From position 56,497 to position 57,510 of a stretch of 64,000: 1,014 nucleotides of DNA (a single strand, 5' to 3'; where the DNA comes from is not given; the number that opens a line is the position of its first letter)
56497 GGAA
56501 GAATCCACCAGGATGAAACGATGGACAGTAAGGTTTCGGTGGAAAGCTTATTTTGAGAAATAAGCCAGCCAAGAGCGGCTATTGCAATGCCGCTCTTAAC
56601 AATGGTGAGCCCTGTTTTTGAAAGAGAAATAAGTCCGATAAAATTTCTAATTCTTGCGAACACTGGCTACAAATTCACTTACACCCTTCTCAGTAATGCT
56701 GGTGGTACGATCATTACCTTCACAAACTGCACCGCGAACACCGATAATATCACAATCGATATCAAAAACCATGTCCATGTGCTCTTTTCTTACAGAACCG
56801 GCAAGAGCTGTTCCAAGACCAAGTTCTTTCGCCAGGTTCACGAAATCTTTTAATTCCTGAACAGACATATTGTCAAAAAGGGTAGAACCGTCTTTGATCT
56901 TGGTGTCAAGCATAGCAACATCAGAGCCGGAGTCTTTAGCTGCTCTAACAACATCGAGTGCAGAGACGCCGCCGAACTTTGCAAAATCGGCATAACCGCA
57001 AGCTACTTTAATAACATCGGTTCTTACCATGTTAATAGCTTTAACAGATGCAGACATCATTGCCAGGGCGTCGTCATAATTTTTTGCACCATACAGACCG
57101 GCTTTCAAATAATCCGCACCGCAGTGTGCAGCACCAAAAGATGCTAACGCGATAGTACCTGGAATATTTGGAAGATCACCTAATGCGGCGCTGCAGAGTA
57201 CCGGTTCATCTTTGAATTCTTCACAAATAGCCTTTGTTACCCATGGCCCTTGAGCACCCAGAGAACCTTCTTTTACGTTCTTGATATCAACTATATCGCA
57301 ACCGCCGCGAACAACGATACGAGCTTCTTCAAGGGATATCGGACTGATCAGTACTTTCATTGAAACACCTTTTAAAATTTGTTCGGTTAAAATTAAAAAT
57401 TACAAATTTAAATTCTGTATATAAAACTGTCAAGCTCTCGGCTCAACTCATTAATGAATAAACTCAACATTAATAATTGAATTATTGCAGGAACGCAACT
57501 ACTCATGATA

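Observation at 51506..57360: Tight five-gene operon linking an MfnB-like furan-phosphate synthase homologue to a flippase-like protein, a TatT/DctP-like pair and an RND exporter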

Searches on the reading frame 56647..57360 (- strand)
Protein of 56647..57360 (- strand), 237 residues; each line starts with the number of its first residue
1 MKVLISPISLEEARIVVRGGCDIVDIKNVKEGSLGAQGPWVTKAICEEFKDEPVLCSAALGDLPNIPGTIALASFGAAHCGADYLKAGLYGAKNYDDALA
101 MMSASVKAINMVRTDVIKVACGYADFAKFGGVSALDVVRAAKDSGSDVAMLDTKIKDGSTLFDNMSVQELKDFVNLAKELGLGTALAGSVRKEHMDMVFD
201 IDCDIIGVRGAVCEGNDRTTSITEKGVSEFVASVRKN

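Call 3: search_protein_families(library=pfam, proteins=[window:56647-57360:-], max_evalue=0.01)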
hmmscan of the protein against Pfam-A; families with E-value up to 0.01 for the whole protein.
window:56647-57360:- (237 aa): 1 family
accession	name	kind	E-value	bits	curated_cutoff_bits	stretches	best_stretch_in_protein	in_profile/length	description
PF04476.19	4HFCP_synth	-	1.1e-71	241.6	22.4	1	3-229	1-226/228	4-HFC-P synthase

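Call 4: search_protein_families(library=ncbifam, proteins=[window:56647-57360:-], max_evalue=0.01)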
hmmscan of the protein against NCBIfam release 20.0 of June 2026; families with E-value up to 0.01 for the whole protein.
window:56647-57360:- (237 aa): 4 families
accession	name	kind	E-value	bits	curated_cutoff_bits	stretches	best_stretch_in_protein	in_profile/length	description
NF002573.0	PRK02227.1-1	equivalog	6.4e-81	271.2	341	1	1-234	1-234/236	(5-formylfuran-3-yl)methyl phosphate synthase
NF002575.0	PRK02227.1-3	equivalog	6.7e-80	268.2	304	1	1-234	1-232/233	(5-formylfuran-3-yl)methyl phosphate synthase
NF002576.0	PRK02227.1-5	equivalog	5e-37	127.4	297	1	2-229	3-218/236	hypothetical protein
NF002574.0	PRK02227.1-2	subfamily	1.2e-27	96.8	286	1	1-234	2-223/233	hypothetical protein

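Call 8: find_homologous_proteins(query=window:56647-57360:-)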
Query window:56647-57360:- (237 aa): 1295 proteins with E <= 0.001 among 2715 candidates; the best 120 are listed.
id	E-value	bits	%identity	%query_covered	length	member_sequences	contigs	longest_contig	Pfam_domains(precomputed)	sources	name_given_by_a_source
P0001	2.7e-149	513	100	100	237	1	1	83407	PF04476.20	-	-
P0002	2.3e-147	507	99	100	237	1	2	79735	PF04476.20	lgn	-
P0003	1.3e-137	475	90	100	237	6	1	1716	PF04476.20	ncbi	-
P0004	7.7e-136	469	91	100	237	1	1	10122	PF04476.20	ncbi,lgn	-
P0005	1.4e-133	462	89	100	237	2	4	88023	PF04476.20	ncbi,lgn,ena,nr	ncbi:MAG: hypothetical protein D6B25_05875 [Desulfobulbaceae bacterium]|nr:MAG: hypothetical protein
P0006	1.9e-133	461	90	100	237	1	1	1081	PF04476.20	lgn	-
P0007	1.8e-110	386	75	100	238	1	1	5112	PF04476.20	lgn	-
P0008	1.5e-103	363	74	100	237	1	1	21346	PF04476.20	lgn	-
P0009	5.5e-98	345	68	100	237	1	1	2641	PF04476.20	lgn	-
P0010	2.6e-97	343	68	100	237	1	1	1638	PF04476.20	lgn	-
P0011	3.2e-96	339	68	100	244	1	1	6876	PF04476.20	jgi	jgi:uncharacterized protein (UPF0264 family)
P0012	1.8e-94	334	69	99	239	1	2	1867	PF04476.20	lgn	-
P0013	2.1e-93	330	68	100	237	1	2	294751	PF04476.20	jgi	-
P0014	1.7e-92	327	65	99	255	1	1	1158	PF04476.20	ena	-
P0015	8.8e-88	312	61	100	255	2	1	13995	PF04476.20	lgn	-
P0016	1.0e-87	312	64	95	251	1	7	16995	PF04476.20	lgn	-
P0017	3.5e-84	300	61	99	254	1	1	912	PF04476.20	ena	-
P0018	4.9e-84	300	59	100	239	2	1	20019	PF04476.20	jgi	-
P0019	7.6e-84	299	59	99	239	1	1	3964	PF04476.20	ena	-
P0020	2.1e-83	297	59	100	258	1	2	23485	PF04476.20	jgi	jgi:(5-formylfuran-3-yl)methyl phosphate synthase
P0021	2.5e-83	297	59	100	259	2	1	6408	PF04476.20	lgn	-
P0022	9.5e-83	295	59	100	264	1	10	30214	PF04476.20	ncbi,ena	-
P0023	1.1e-82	295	60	100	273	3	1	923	PF04476.20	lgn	-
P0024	1.1e-82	295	58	100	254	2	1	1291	PF04476.20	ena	-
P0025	1.1e-82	295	59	100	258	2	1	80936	PF04476.20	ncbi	-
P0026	1.3e-82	295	57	100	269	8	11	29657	PF04476.20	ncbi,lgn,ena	-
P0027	1.2e-81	292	59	100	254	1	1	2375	PF04476.20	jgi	-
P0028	2.5e-81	291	58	100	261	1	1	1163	PF04476.20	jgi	-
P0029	2.9e-81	290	59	100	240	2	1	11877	PF04476.20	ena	-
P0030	4.4e-81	290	58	100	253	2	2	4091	PF04476.20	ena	-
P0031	5.0e-81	290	58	100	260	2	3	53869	PF04476.20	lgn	-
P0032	1.4e-80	288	61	99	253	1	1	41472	PF04476.20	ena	-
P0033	1.7e-80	288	58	100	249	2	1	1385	PF04476.20,PF01729.26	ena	-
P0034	4.0e-80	287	62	91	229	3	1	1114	PF04476.20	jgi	-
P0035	5.3e-80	286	59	99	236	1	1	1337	PF04476.20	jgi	jgi:uncharacterized protein (UPF0264 family)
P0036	5.6e-80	286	58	99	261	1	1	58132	PF04476.20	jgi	jgi:uncharacterized protein (UPF0264 family)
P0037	5.9e-80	286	59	100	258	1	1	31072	PF04476.20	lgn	-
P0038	7.0e-80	286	58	99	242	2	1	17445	PF04476.20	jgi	-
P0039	1.5e-79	285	58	100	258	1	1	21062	PF04476.20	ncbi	-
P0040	1.9e-79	285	58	97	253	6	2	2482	PF04476.20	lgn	-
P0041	2.3e-79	284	58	97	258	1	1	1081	PF04476.20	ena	-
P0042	2.4e-79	284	56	99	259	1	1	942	PF04476.20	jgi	jgi:uncharacterized protein (UPF0264 family)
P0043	7.8e-79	283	58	100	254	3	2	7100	PF04476.20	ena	-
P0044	1.5e-78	282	57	99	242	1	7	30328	PF04476.20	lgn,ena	-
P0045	2.2e-78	281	56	100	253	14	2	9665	PF04476.20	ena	-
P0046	4.2e-78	280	57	97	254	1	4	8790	PF04476.20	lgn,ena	-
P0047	4.9e-78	280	57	98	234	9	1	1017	PF04476.20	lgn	-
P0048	1.3e-77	279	60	97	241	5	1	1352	PF04476.20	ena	-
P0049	1.3e-77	279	57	100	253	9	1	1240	PF04476.20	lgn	-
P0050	1.5e-77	278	56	100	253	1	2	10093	PF04476.20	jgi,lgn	-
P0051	1.6e-77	278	57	97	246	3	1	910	PF04476.20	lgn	-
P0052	1.9e-77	278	55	97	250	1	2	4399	PF04476.20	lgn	-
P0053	3.4e-77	277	56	100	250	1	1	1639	PF04476.20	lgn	-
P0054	4.4e-77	277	58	94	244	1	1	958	PF04476.20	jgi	jgi:uncharacterized protein (UPF0264 family)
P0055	5.1e-77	277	57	97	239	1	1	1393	PF04476.20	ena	-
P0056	6.0e-77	276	56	99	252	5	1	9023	PF04476.20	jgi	jgi:uncharacterized protein (UPF0264 family)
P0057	6.8e-77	276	55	97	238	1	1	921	PF04476.20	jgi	jgi:uncharacterized protein (UPF0264 family)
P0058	7.4e-77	276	55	97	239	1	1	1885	PF04476.20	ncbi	-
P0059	1.0e-76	276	58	100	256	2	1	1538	PF04476.20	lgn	-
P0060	1.0e-76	276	55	97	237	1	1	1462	PF04476.20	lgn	-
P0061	1.3e-76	275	55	97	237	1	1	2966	PF04476.20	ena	-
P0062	1.3e-76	275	54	98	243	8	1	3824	PF04476.20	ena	-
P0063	2.2e-76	275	56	97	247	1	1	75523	PF04476.20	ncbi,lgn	-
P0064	3.3e-76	274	58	97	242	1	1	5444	PF04476.20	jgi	jgi:uncharacterized protein (UPF0264 family)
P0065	6.0e-76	273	56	97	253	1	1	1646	PF04476.20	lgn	-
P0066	6.8e-76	273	57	100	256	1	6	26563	PF04476.20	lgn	-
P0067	7.2e-76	273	55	100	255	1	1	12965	PF04476.20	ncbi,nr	ncbi:MAG: (5-formylfuran-3-yl)methyl phosphate synthase [Lentisphaeria bacterium]|nr:(5-formylfuran-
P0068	7.3e-76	273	56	97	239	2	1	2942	PF04476.20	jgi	jgi:uncharacterized protein (UPF0264 family)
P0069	7.8e-76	273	54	97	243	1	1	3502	PF04476.20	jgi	-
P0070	8.9e-76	273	59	100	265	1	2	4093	PF04476.20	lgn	-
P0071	1.2e-75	272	55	97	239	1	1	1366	PF04476.20,PF01729.26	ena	-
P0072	1.3e-75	272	56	99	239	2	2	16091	PF04476.20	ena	-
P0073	1.4e-75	272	57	99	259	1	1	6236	PF04476.20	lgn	-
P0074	2.7e-75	271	54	97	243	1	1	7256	PF04476.20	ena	-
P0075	5.0e-75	270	59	96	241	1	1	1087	PF04476.20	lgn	-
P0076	8.0e-75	269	57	97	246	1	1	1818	PF04476.20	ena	-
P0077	8.5e-75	269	54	100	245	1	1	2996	PF04476.20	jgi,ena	-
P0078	1.0e-74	269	57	99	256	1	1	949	PF04476.20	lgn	-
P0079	1.2e-74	269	58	94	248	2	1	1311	PF04476.20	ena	-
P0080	1.3e-74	269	55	99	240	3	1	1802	PF04476.20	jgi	jgi:hypothetical protein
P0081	1.4e-74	269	56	97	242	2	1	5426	PF04476.20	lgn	-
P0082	1.6e-74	268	56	98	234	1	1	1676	PF04476.20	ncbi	-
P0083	1.9e-74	268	55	97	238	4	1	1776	PF04476.20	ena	-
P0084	2.4e-74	268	56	99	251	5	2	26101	PF04476.20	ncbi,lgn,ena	-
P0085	2.5e-74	268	55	100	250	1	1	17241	PF04476.20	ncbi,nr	ncbi:MAG: (5-formylfuran-3-yl)methyl phosphate synthase [Candidatus Obscuribacterales bacterium]|nr:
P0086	2.7e-74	268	53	99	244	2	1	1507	PF04476.20,PF01729.26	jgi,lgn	jgi:hypothetical protein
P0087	3.6e-74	267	55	97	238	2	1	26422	PF04476.20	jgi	jgi:(5-formylfuran-3-yl)methyl phosphate synthase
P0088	3.8e-74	267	55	99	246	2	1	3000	PF04476.20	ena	-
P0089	5.0e-74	267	56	97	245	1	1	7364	PF04476.20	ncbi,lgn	-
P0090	5.0e-74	267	57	97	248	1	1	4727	PF04476.20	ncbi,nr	ncbi:MAG: (5-formylfuran-3-yl)methyl phosphate synthase [Planctomycetes bacterium]|nr:(5-formylfuran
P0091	7.5e-74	266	55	97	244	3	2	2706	PF04476.20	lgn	-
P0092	8.2e-74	266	54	100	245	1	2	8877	PF04476.20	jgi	jgi:uncharacterized protein (UPF0264 family)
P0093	9.1e-74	266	54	100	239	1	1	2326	PF04476.20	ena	-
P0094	2.4e-73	265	53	97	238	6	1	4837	PF04476.20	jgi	jgi:uncharacterized protein (UPF0264 family)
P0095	4.1e-73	264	52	100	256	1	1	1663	PF04476.20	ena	-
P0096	4.6e-73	264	54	97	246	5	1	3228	PF04476.20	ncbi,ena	-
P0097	5.1e-73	264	54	99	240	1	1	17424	PF04476.20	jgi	jgi:uncharacterized protein (UPF0264 family)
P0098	5.6e-73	263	54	99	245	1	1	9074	PF04476.20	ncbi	-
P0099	6.0e-73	263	55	99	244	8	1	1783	PF04476.20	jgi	jgi:uncharacterized protein (UPF0264 family)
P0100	6.2e-73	263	54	97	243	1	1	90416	PF04476.20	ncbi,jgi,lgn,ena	-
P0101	6.4e-73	263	55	99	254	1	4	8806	PF04476.20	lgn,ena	-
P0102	7.5e-73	263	54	97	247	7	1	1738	PF00448.29,PF04476.20,PF01729.26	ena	-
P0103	9.1e-73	263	54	99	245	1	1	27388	PF04476.20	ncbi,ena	-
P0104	1.1e-72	262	55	97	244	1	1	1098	PF04476.20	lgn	-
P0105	1.4e-72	262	55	97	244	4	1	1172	PF04476.20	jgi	jgi:hypothetical protein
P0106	1.6e-72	262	54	100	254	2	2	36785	PF04476.20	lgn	-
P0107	1.6e-72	262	53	100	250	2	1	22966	PF04476.20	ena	-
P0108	1.7e-72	262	54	99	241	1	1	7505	PF04476.20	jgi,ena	-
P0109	2.2e-72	261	55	97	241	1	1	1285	PF04476.20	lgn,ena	-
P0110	3.3e-72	261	54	97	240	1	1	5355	PF04476.20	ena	-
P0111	3.6e-72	261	56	97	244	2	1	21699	PF04476.20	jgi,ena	-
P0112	4.4e-72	260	53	100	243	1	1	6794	PF04476.20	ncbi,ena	-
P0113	4.7e-72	260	54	100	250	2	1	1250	PF04476.20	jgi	jgi:hypothetical protein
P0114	5.3e-72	260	53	97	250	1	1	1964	PF04476.20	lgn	-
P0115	6.4e-72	260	53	97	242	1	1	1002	PF04476.20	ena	-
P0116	1.3e-71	259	54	100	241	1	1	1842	PF04476.20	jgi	jgi:uncharacterized protein (UPF0264 family)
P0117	1.5e-71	259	53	100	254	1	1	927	PF04476.20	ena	-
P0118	2.3e-71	258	56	97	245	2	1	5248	PF04476.20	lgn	-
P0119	2.4e-71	258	53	99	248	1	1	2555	PF04476.20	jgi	jgi:uncharacterized protein (UPF0264 family)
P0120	2.4e-71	258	54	99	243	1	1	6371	PF04476.20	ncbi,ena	-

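Call 12: search_solved_structures(query=window:56647-57360:-, max_evalue=0.01, show_alignments=2)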
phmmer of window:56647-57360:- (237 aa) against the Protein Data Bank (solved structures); distinct sequences matched with E-value up to 0.01: 1.
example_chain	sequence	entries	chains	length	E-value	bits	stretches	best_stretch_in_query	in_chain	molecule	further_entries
4rc1_A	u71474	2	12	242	1.6e-66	227.4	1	2-222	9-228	UPF0264 protein MJ1099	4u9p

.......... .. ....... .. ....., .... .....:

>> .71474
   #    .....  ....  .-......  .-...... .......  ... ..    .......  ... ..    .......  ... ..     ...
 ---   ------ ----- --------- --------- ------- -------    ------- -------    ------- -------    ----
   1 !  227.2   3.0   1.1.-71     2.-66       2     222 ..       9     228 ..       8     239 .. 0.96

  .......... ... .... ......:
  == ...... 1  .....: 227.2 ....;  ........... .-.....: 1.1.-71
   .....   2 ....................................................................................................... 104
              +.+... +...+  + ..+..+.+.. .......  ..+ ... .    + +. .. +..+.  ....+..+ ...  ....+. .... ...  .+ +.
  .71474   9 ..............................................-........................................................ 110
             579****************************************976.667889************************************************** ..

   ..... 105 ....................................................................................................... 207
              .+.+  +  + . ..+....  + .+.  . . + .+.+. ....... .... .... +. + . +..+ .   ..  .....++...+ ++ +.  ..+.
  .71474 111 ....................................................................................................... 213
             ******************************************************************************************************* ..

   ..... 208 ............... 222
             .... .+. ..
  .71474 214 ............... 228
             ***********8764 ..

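Call 16: find_related_loci(query=A1, collection=genome_contigs, flank=10000)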
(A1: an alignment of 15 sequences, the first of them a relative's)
Query A1 (237 aa) in genome_contigs; peptide patterns used: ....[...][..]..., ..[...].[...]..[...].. (x = any residue, [..] = any of these).
175 stretches matched a pattern; 71 encode a relative of the query (tblastn E <= 1e-3); 71 distinct loci.
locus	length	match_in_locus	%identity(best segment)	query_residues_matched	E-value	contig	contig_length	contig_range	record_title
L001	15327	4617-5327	89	1-237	4e-141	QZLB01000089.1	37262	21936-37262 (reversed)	MAG: Desulfobulbaceae bacterium isolate Madre3 k127_628989, whole genome shotgun sequence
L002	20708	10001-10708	59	1-236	4e-90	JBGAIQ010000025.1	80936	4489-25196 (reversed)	MAG: Planctomycetota bacterium isolate MAG_AAO_H125.15 AAOH125-15_opera_contig_1037, whole genome shotgun sequence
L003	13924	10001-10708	57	1-236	5e-90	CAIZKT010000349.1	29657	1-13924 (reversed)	MAG: uncultured Victivallales bacterium isolate Loc090907-8m_bin-406 genome assembly, contig: bin-406:0349/1064, whole g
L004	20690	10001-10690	60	1-230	9e-85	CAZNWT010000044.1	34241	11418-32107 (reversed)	MAG TPA_asm: uncultured Victivallales bacterium isolate binchicken_co47_191 genome assembly, contig: NODE_804_length_342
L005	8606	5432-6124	58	1-231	3e-81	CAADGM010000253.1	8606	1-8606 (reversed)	uncultured planctomycete isolate PLA2.fa.gz genome assembly, contig: k127_590543, whole genome shotgun sequence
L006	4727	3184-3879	57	1-231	2e-80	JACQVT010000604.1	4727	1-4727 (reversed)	MAG: Planctomycetota bacterium isolate NC_groundwater_1470_Ag_S-0.65um_67_16 S_p65_S5_coassembly_k141_3634171, whole gen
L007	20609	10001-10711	53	1-237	1e-79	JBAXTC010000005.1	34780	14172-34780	MAG: Verrucomicrobiota bacterium isolate ELA625 MAG625_5, whole genome shotgun sequence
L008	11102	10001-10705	54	1-235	2e-78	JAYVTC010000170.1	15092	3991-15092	MAG: Cyclobacteriaceae bacterium isolate GL74_DN_metabinner_5 GL74_DN_metabinner_5_169, whole genome shotgun sequence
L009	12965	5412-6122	55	1-237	3e-78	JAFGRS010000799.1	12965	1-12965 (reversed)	MAG: Lentisphaeria bacterium isolate Zod_Metabat.847 k87_10339948, whole genome shotgun sequence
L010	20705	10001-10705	52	1-235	4e-77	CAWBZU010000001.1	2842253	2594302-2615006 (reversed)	MAG: uncultured Flavobacteriaceae bacterium isolate MFD09779.bin.1.358 genome assembly, contig: contig_2389, whole genom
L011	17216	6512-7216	53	1-235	4e-75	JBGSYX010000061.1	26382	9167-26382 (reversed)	MAG: Cyclobacteriaceae bacterium isolate JTS-AC485 k141_16927, whole genome shotgun sequence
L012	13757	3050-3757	55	1-236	2e-74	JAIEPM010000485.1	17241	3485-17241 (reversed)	MAG: Candidatus Obscuribacterales bacterium isolate co.spades.DASTOOL.2.5kb_016 c_000000435455, whole genome shotgun seq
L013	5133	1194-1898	52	1-235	4e-74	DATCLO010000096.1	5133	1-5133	MAG TPA_asm: Cyclobacteriaceae bacterium isolate SMAG_U7124 k141_55988, whole genome shotgun sequence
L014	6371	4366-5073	54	1-235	5e-73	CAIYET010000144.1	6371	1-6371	MAG: Candidatus Hydrogenedentes bacterium isolate MJ-time_bin-1056 genome assembly, contig: bin-1056:0144/1133, whole ge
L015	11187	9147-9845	55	1-233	2e-72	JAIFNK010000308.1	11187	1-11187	MAG: Akkermansia sp. isolate bin_89 scaffold_8306, whole genome shotgun sequence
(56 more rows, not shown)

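Call 29: find_encoding_contigs(protein=window:56647-57360:-, flank=10000, max_places=3)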
Protein window:56647-57360:- (237 aa): 1 contig read that carries it; 1 place shown.
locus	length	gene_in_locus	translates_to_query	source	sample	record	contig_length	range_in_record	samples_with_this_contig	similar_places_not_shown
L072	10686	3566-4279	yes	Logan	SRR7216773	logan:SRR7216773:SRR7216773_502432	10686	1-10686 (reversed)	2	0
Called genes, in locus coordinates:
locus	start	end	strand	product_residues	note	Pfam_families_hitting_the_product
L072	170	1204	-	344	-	PF04230:PS_pyruv_trans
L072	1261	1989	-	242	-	-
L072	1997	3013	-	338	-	PF01040:UbiA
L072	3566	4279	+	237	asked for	PF04476:4HFCP_synth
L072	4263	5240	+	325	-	PF03706:LPG_synthase_TM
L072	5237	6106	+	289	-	PF16811:TAtT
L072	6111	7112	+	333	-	PF03480:DctP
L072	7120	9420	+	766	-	PF03176:MMPL, PF02460:Patched (faint), PF12349:Sterol-sensing (weak), PF03176:MMPL, PF00873:ACR_tran (weak)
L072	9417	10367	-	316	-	PF02574:S-methyl_trans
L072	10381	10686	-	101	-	?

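Call 37: find_encoding_contigs(protein=P0013, flank=10000, max_places=1)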
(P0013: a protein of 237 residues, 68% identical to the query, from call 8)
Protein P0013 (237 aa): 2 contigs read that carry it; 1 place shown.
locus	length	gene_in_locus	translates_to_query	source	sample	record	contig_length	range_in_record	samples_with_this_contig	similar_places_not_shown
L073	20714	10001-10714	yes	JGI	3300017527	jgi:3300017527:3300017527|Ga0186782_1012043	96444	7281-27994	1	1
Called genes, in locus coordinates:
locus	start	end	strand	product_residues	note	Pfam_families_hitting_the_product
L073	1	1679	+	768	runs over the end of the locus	PF03176:MMPL, PF02460:Patched (faint), PF03176:MMPL, PF00873:ACR_tran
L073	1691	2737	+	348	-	PF13528:Glyco_trans_1_3, PF04101:Glyco_tran_28_C (weak)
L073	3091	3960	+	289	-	PF06629:MipA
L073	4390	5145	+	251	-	PF13578:Methyltransf_24 (weak)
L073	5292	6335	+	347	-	PF04230:PS_pyruv_trans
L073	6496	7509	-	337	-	PF13353:Fer4_12 (faint), PF04055:Radical_SAM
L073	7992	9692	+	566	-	PF00664:ABC_membrane, PF00005:ABC_tran, PF02463:SMC_N (weak)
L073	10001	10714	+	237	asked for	PF04476:4HFCP_synth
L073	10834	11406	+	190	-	PF00696:AA_kinase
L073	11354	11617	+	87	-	-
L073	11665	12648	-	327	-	PF01040:UbiA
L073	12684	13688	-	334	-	PF01040:UbiA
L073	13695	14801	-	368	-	PF00348:polyprenyl_synt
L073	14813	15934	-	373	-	-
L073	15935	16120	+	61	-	-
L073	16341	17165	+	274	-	PF03618:Kinase-PPPase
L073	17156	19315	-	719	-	PF00270:DEAD, PF00271:Helicase_C, PF16124:RecQ_Zn_bind, PF09382:RQC, PF00570:HRDC, PF14493:HTH_40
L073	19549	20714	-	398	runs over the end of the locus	PF00389:2-Hacid_dh, PF02826:2-Hacid_dh_C, PF03446:NAD_binding_2 (weak)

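Call 38: find_encoding_contigs(protein=P0008, flank=10000, max_places=1)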
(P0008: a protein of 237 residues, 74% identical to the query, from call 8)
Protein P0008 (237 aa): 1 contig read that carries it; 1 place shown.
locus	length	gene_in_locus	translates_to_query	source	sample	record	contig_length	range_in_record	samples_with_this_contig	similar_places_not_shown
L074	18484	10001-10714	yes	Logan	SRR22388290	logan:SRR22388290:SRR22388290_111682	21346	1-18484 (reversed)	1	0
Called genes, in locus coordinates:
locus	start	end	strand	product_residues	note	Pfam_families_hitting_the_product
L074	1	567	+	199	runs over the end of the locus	-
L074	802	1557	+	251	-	-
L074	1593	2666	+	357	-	PF04230:PS_pyruv_trans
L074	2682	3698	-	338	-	PF04055:Radical_SAM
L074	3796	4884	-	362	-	PF13528:Glyco_trans_1_3, PF04101:Glyco_tran_28_C (weak)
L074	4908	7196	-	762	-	PF03176:MMPL, PF02460:Patched (weak), PF12349:Sterol-sensing (weak), PF03176:MMPL, PF00873:ACR_tran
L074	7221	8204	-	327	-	PF03480:DctP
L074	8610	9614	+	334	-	PF03706:LPG_synthase_TM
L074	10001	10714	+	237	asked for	PF04476:4HFCP_synth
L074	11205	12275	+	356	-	-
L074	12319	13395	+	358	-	PF00348:polyprenyl_synt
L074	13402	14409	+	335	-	PF01040:UbiA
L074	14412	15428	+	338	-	PF01040:UbiA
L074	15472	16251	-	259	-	PF00696:AA_kinase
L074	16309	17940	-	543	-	PF12895:ANAPC3 (faint), PF13431:TPR_17 (faint), PF07719:TPR_2 (faint), PF00515:TPR_1 (faint), PF07721:TPR_4 (faint), PF13181:TPR_8 (faint), PF13414:TPR_11 (weak), PF13432:TPR_16 (weak), +4 more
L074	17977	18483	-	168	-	?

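Call 39: find_encoding_contigs(protein=P0018, flank=10000, max_places=1)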
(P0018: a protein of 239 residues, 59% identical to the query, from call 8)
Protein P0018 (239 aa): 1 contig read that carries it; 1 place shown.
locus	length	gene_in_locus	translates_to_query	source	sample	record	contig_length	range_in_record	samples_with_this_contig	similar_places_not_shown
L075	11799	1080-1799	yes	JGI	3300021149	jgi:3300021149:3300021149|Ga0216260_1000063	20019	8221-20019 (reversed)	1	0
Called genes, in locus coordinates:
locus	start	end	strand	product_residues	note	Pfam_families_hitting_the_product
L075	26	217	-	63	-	PF01066:CDP-OH_P_transf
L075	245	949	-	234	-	PF01625:PMSR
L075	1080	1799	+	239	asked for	PF04476:4HFCP_synth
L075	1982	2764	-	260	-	PF00696:AA_kinase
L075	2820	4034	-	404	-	PF03480:DctP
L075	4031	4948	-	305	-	PF16811:TAtT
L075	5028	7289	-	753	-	PF00873:ACR_tran (faint), PF03176:MMPL, PF02460:Patched (faint), PF12349:Sterol-sensing, PF03176:MMPL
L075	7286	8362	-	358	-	PF13528:Glyco_trans_1_3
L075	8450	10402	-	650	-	PF02310:B12-binding, PF04055:Radical_SAM, PF13282:DUF4070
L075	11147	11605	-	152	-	-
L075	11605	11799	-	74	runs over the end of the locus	-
